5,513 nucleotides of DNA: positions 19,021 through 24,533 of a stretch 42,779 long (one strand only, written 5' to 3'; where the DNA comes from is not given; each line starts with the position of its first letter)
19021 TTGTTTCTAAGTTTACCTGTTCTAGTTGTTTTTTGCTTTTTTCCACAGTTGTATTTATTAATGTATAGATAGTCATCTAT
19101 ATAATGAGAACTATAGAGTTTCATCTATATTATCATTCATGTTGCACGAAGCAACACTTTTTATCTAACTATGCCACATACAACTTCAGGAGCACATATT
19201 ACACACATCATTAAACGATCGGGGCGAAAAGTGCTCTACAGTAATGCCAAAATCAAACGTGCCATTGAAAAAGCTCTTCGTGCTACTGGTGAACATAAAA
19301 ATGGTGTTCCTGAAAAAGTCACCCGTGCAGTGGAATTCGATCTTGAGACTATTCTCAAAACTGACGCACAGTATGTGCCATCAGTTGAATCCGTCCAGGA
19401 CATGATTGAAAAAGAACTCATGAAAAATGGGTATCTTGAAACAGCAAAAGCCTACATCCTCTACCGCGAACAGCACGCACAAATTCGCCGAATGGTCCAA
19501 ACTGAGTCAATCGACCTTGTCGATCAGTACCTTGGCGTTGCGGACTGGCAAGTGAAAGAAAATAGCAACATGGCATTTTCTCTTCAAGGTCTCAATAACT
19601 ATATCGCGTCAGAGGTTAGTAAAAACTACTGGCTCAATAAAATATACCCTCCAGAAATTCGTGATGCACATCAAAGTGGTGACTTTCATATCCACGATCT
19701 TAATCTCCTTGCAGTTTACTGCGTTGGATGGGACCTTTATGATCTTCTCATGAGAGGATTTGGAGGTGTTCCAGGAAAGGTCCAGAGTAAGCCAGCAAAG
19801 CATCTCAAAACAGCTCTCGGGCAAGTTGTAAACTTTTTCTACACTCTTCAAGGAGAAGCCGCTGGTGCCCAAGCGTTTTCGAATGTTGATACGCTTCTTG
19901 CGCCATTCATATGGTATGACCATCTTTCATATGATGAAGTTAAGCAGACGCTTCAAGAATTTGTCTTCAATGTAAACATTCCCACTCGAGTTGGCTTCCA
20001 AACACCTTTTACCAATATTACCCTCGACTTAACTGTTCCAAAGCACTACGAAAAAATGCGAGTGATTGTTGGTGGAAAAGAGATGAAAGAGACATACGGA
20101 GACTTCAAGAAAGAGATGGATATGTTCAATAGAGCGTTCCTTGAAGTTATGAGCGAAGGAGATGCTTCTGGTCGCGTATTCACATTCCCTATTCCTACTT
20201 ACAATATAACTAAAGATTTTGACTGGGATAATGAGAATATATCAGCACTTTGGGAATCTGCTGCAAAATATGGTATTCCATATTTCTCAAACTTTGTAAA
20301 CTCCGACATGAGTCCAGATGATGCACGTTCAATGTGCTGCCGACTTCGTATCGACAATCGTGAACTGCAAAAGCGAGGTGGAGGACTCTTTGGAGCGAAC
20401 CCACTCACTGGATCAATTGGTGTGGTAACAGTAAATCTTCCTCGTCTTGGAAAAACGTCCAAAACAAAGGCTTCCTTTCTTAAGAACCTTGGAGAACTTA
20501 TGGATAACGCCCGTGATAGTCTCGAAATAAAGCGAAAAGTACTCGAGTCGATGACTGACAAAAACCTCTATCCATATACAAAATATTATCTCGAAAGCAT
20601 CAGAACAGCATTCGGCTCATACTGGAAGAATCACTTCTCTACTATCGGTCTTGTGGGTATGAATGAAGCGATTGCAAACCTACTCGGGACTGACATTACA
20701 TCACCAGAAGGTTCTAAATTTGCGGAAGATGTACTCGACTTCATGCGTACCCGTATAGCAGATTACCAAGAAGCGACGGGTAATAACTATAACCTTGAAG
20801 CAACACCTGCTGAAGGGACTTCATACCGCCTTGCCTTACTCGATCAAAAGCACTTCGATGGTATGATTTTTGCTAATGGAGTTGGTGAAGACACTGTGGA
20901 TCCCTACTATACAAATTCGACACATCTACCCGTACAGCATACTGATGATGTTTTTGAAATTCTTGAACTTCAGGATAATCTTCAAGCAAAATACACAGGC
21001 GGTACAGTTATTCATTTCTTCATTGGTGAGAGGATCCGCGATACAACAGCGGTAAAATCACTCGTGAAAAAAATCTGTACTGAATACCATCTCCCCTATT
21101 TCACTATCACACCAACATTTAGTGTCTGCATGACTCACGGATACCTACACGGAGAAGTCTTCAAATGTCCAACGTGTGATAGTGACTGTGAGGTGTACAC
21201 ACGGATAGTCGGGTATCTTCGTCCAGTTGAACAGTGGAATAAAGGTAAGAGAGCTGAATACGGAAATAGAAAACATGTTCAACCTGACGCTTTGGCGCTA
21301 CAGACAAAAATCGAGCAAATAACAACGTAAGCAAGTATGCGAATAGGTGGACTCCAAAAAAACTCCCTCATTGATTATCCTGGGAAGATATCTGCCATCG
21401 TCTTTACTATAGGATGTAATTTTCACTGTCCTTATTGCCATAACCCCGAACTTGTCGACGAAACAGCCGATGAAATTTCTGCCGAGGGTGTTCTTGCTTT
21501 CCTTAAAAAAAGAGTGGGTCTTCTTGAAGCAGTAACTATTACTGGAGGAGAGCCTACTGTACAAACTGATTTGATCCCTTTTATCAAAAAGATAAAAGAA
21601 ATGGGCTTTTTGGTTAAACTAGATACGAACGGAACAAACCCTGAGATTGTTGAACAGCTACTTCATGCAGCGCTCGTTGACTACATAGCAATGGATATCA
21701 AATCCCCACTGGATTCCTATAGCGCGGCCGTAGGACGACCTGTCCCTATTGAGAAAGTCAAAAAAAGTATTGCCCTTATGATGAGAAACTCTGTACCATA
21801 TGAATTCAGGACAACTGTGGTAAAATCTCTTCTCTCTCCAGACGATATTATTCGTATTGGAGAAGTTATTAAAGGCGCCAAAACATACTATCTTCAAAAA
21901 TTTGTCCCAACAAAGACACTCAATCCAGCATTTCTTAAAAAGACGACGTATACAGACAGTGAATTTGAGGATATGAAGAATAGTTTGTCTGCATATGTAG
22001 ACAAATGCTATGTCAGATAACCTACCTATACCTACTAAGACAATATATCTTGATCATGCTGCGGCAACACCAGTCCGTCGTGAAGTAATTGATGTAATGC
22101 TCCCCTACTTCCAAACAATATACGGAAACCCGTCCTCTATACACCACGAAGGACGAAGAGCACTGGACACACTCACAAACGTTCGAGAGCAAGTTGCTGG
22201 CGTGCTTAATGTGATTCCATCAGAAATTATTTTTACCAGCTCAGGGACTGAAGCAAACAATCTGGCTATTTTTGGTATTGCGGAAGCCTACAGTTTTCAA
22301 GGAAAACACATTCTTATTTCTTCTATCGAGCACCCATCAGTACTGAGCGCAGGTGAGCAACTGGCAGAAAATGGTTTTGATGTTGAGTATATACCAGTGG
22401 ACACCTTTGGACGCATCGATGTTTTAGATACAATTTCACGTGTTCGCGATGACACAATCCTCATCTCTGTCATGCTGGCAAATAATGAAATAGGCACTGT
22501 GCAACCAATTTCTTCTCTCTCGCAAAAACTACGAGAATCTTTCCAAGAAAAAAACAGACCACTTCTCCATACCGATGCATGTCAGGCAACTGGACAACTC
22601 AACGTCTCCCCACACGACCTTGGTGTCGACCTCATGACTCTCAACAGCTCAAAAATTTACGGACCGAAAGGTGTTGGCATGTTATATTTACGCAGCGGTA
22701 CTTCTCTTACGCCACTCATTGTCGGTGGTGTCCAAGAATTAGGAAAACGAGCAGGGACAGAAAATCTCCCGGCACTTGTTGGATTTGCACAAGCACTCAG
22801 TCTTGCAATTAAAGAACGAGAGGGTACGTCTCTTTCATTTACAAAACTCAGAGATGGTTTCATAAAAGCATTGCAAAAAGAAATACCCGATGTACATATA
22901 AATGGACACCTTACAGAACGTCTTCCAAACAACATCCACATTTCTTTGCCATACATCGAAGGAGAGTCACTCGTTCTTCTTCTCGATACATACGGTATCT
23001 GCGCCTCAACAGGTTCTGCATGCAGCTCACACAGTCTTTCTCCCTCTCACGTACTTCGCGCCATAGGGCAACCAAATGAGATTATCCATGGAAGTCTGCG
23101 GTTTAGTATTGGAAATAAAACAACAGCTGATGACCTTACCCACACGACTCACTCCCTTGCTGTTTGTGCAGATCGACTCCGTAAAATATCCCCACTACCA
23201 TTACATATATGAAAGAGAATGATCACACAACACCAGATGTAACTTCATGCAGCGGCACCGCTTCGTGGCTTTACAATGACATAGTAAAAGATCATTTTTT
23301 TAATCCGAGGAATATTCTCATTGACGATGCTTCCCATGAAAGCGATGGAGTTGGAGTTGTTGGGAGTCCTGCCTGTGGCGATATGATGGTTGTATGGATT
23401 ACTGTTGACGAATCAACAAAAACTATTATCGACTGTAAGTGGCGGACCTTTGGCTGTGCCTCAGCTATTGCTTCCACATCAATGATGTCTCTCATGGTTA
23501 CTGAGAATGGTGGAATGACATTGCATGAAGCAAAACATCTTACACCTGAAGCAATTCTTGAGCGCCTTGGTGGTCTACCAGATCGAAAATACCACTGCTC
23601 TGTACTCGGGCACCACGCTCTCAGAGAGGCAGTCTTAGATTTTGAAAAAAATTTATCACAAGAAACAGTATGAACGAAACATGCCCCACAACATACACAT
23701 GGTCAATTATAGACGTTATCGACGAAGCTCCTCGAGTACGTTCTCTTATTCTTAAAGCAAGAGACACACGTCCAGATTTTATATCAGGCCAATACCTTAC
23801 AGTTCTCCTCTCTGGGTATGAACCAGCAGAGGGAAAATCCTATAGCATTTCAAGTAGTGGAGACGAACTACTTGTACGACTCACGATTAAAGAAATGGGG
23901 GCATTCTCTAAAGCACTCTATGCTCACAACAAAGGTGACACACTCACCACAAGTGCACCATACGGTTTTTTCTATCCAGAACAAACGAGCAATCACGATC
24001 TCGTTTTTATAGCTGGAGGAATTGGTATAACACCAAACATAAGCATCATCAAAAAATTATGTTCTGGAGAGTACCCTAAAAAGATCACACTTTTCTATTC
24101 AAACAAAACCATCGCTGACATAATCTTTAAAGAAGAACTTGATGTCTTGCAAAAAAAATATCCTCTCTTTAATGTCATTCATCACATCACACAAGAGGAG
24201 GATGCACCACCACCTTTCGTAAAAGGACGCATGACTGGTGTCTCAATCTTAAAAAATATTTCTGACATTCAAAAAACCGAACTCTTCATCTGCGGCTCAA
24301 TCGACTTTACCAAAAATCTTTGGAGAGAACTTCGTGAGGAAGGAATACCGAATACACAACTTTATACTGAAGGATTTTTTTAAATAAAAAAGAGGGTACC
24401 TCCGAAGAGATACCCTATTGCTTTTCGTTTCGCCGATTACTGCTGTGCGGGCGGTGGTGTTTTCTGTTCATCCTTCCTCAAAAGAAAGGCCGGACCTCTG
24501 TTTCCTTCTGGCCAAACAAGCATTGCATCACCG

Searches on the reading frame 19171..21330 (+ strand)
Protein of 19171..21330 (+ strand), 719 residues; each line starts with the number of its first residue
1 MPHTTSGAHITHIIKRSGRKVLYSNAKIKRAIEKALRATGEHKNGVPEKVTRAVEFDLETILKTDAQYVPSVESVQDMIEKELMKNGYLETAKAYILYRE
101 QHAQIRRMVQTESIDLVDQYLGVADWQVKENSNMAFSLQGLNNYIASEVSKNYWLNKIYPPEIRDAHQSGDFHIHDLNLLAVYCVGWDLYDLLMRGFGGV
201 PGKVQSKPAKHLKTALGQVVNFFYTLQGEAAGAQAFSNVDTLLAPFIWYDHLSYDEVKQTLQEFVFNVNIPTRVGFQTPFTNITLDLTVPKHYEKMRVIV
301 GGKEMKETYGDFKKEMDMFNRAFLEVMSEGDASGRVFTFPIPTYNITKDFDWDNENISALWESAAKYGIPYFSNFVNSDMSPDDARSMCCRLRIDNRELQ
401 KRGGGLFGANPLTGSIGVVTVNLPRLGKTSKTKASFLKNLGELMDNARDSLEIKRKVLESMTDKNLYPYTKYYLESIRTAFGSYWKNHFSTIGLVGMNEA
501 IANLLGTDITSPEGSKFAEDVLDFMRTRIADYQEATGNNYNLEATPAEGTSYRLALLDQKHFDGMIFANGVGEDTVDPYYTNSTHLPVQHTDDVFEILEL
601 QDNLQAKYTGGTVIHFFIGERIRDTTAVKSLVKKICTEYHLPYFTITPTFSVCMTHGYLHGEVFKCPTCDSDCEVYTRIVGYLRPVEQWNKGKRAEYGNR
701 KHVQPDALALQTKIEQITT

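Call 22: search_protein_families(library=pfam, proteins=[window:19171-21330:+], max_evalue=0.001)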
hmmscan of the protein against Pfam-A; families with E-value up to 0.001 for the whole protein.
window:19171-21330:+ (719 aa): 2 families
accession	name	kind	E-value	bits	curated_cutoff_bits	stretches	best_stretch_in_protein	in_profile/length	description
PF13597.11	NRDD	-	2.6e-199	664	26.2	1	130-701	1-560/562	Anaerobic ribonucleoside-triphosphate reductase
PF03477.21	ATP-cone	-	6.6e-19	68.7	25.8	1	12-103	2-87/88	ATP cone domain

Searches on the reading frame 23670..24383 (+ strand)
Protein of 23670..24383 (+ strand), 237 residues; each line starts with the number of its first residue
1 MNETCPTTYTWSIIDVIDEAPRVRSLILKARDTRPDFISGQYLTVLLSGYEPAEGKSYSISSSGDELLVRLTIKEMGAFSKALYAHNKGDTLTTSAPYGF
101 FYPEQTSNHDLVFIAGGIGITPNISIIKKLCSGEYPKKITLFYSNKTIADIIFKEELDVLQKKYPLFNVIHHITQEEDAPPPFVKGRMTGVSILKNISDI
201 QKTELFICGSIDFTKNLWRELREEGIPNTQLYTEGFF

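Call 6: search_protein_families(library=pfam, proteins=[window:23670-24383:+], max_evalue=1)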
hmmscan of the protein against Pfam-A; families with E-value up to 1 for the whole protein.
window:23670-24383:+ (237 aa): 3 families
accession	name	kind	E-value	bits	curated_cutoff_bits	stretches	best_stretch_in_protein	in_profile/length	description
PF00175.26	NAD_binding_1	-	3.4e-14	53.8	22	1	113-214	1-104/109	Oxidoreductase NAD-binding domain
PF08030.17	NAD_binding_6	-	5.6e-07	30.2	22.2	1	111-179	4-80/156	Ferric reductase NAD binding domain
PF00970.30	FAD_binding_6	-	0.00017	22.3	21.1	1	25-101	18-97/99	Oxidoreductase FAD-binding domain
